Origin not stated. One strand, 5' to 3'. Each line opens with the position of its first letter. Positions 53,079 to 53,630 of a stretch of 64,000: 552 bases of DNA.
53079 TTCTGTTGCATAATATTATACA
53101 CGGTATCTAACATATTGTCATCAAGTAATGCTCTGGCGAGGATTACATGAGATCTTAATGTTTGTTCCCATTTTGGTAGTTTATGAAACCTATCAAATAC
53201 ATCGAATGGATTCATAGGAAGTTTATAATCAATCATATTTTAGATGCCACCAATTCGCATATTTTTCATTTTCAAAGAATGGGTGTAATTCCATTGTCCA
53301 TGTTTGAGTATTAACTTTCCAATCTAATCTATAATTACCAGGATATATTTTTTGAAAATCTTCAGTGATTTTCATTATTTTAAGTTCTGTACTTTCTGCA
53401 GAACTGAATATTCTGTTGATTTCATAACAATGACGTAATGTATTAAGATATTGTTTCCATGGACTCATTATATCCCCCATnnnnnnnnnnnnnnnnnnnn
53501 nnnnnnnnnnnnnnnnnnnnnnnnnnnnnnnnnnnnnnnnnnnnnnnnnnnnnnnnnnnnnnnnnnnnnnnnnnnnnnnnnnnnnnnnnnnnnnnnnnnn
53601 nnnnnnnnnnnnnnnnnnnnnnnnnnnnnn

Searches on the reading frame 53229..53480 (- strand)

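Call 70: search_protein_families(library=pfam, proteins=[window:53229-53480:-], max_evalue=0.1)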
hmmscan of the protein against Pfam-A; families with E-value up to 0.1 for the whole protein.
window:53229-53480:- (83 aa): 1 family
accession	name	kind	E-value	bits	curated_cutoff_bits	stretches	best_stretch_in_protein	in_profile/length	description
PF15286.11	Bcl-2_3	-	0.016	16.4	25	1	10-69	9-68/126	Apoptosis regulator M11, B cell 2 leukaemia/lymphoma like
